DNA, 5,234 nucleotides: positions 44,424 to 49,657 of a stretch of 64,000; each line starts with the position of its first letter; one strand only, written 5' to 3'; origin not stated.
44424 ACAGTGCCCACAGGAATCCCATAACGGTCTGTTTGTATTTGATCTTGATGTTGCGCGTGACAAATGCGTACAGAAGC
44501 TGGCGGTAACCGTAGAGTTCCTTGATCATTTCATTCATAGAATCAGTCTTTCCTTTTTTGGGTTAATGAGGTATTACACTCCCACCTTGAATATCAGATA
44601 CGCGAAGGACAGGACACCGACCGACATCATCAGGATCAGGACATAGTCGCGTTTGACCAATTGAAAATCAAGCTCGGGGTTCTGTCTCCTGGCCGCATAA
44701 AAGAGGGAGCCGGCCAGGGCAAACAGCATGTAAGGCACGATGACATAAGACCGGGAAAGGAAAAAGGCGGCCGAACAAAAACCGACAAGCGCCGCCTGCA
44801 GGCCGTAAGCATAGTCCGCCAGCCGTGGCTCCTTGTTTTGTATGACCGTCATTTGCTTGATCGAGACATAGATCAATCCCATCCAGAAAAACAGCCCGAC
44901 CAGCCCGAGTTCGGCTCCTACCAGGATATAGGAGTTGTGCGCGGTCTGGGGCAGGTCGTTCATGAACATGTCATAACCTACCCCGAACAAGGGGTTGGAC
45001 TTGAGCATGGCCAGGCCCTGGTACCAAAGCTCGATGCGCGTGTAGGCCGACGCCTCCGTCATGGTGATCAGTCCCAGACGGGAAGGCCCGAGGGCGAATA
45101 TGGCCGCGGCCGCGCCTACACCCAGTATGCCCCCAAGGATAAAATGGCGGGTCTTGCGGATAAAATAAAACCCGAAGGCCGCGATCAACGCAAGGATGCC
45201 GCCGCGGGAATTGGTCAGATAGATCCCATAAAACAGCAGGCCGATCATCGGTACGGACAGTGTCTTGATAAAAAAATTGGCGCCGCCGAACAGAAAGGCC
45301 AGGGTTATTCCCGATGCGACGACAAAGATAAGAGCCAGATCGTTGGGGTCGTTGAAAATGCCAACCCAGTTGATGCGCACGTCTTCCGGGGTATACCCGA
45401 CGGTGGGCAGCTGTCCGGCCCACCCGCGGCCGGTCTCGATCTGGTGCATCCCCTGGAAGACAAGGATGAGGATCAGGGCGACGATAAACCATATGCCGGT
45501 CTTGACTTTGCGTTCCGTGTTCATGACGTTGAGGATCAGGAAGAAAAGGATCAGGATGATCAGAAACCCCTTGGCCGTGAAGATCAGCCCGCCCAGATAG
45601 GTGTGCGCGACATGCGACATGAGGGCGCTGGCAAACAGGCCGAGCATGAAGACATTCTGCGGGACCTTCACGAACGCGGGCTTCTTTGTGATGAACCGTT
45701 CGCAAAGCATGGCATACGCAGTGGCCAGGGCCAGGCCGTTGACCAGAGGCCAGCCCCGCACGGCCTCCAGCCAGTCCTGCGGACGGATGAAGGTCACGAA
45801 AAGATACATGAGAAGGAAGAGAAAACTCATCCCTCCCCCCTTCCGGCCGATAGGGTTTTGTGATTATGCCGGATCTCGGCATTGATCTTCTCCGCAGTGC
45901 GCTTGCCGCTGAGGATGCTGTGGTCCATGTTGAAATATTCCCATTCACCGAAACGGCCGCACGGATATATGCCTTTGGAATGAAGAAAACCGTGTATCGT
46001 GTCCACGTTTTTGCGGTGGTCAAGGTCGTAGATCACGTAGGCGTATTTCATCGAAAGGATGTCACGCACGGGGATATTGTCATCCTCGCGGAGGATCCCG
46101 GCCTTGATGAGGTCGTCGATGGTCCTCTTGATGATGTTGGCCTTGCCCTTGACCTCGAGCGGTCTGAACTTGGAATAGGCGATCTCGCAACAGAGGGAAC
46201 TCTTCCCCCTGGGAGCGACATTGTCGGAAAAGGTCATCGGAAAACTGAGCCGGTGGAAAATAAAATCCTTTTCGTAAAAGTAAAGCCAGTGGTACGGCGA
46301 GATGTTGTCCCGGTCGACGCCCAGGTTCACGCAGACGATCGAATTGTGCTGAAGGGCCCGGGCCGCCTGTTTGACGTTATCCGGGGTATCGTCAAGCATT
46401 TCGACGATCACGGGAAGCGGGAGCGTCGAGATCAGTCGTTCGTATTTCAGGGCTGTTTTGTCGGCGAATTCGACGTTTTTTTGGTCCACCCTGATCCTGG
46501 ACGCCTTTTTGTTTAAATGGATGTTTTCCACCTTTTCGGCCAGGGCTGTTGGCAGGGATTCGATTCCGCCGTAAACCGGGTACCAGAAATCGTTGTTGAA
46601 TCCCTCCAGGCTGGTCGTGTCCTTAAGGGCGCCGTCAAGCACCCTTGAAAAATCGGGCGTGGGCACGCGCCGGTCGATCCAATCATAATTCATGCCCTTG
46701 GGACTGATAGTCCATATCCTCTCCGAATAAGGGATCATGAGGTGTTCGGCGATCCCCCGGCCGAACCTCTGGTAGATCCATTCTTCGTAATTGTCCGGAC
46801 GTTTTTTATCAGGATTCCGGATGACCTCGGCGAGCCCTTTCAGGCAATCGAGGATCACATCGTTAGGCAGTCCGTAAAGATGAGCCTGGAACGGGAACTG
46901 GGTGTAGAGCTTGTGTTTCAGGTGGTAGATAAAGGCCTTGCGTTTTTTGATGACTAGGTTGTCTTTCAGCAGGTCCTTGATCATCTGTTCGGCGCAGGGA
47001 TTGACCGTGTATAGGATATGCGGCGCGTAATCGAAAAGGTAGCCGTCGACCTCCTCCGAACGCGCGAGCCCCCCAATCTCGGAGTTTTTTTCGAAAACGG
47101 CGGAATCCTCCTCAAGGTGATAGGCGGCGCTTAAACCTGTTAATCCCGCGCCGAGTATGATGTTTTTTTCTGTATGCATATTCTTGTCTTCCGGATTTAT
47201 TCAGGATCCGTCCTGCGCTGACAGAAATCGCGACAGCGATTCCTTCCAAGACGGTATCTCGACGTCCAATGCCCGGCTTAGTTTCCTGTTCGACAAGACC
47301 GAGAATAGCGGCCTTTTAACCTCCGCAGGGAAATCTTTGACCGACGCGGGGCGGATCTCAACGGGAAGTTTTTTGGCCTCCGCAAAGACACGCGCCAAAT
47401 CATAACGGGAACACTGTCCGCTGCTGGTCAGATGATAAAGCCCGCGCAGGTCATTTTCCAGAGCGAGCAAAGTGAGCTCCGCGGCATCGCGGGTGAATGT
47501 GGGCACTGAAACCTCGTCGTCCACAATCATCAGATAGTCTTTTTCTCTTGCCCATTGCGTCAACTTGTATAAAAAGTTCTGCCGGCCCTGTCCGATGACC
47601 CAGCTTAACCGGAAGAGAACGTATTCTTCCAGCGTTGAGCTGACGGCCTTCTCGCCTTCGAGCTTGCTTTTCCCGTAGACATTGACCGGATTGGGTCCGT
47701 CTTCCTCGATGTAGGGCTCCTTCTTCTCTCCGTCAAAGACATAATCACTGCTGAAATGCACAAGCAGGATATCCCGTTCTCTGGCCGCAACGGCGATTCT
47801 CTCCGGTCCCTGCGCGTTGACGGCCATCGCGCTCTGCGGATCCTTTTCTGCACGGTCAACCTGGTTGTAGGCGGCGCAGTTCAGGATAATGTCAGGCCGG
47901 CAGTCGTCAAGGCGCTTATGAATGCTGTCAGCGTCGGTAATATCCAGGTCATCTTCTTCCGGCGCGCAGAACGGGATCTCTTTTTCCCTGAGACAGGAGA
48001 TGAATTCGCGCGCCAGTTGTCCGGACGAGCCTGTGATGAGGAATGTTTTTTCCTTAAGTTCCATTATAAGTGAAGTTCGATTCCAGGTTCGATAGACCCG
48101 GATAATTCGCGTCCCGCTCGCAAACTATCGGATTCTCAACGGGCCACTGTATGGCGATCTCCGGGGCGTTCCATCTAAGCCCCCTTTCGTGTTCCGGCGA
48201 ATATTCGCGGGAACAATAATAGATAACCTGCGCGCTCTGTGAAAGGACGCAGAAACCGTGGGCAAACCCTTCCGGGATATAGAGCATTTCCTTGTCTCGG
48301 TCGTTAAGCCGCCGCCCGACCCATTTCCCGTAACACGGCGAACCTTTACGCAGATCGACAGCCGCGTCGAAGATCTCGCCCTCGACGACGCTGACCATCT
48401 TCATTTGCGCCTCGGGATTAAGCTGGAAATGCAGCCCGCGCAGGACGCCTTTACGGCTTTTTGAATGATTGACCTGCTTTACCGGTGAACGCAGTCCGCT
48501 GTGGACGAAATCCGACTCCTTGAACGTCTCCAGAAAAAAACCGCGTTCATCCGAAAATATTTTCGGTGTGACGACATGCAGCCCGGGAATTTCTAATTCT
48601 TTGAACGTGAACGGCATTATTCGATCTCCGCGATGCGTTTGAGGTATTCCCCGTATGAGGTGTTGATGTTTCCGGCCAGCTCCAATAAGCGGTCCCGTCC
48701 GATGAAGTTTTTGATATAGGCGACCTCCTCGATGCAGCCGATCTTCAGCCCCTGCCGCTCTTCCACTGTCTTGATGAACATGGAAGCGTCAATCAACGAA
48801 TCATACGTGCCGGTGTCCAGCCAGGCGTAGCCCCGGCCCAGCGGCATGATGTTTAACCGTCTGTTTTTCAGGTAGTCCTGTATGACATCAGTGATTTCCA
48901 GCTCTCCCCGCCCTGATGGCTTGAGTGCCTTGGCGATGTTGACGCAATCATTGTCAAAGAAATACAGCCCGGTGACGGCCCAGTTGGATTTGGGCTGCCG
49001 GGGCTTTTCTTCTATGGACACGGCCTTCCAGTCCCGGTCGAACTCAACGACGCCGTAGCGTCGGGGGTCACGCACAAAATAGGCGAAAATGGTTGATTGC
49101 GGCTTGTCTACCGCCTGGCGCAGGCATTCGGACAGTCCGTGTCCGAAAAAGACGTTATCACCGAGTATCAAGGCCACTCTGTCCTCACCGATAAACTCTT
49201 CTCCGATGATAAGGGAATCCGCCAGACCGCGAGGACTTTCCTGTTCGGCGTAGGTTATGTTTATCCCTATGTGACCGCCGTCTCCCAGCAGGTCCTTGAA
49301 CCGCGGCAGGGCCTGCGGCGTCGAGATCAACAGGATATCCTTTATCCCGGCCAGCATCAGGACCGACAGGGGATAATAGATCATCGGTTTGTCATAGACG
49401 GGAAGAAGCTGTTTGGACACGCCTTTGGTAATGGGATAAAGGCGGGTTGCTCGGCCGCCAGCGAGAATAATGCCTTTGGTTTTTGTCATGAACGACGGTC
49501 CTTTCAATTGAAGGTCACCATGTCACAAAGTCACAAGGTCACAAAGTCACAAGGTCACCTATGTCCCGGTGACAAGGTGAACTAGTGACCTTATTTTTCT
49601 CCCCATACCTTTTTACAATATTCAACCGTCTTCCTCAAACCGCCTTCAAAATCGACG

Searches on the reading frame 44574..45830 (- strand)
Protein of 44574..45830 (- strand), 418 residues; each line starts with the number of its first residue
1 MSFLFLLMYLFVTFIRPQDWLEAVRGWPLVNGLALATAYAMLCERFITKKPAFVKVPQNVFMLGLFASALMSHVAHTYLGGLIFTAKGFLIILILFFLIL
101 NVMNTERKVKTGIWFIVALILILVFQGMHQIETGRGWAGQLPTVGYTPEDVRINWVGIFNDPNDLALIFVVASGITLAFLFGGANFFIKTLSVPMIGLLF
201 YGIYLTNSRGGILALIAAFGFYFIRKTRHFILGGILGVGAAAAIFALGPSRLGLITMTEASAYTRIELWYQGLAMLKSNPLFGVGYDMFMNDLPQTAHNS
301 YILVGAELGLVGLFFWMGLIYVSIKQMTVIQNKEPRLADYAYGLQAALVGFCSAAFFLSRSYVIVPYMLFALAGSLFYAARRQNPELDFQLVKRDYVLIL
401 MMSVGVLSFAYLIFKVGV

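Call 71: search_protein_families(library=ncbifam, proteins=[window:44574-45830:-], max_evalue=0.00001)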
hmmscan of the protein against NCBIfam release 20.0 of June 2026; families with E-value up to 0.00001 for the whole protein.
window:44574-45830:- (418 aa): 1 family
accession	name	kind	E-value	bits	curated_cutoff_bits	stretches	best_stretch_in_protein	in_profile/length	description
TIGR03097.1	PEP_O_lig_1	hypoth_equivalog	5.2e-14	51.9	188.1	1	7-374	25-401/408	putative O-glycosylation ligase, exosortase A system-associated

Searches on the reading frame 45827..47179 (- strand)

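Call 43: search_protein_families(library=pfam, proteins=[window:45827-47179:-], max_evalue=0.001)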
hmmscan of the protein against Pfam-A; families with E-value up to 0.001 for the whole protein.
window:45827-47179:- (450 aa): 3 families
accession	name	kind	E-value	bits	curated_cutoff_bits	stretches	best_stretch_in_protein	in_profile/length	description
PF01593.30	Amino_oxidase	-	9e-22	78.4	19.8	1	13-432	1-442/443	Flavin containing amine oxidoreductase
PF13450.12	NAD_binding_8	-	1.1e-14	54.8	21.9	1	8-70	1-68/68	NAD(P)-binding Rossmann-like domain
PF01266.30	DAO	-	0.00039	20.5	27.9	1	7-36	3-35/353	FAD dependent oxidoreductase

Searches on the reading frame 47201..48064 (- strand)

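Call 43: search_protein_families(library=pfam, proteins=[window:47201-48064:-], max_evalue=0.001)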
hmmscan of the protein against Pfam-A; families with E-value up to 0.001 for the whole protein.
window:47201-48064:- (287 aa): 5 families
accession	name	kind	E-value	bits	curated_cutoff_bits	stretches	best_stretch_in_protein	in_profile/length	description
PF04321.23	RmlD_sub_bind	-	1.9e-88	296.7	27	1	8-283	3-284/287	RmlD substrate binding domain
PF01370.27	Epimerase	-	8.6e-23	81.4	20.9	1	9-204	2-227/240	NAD dependent epimerase/dehydratase family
PF16363.11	GDP_Man_Dehyd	-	2.3e-14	54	27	1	40-153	59-176/332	GDP-mannose 4,6 dehydratase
PF02719.21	Polysacc_synt_2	-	2.5e-08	33.9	20.2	1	41-143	62-151/293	Polysaccharide biosynthesis protein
PF07993.18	NAD_binding_4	-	9.8e-06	25.3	20.1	1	58-159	90-210/258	Male sterility protein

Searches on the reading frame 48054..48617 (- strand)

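Call 43: search_protein_families(library=pfam, proteins=[window:48054-48617:-], max_evalue=0.001)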
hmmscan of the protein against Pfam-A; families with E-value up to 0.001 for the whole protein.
window:48054-48617:- (187 aa): 1 family
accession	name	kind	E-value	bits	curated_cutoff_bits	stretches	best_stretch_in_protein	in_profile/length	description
PF00908.23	dTDP_sugar_isom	-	2.9e-67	226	27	1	8-176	2-167/168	dTDP-4-dehydrorhamnose 3,5-epimerase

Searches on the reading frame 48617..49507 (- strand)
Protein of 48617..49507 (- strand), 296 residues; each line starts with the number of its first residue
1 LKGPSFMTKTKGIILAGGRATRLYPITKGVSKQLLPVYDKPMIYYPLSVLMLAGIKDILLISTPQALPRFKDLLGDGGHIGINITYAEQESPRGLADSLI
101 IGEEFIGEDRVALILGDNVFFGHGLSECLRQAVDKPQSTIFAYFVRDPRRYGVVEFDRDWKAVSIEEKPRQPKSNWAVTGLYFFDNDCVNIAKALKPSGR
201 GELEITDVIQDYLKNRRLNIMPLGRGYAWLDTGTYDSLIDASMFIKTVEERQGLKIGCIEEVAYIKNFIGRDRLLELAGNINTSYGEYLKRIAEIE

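Call 43: search_protein_families(library=pfam, proteins=[window:48617-49507:-], max_evalue=0.001)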
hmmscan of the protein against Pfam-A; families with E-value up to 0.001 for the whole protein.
window:48617-49507:- (296 aa): 2 families
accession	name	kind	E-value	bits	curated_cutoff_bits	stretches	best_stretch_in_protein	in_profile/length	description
PF00483.29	NTP_transferase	-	1.6e-71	241.2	21.2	1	11-246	1-243/245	Nucleotidyl transferase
PF12804.13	NTP_transf_3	-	9.3e-11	42.6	27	1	12-146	1-124/160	MobA-like NTP transferase domain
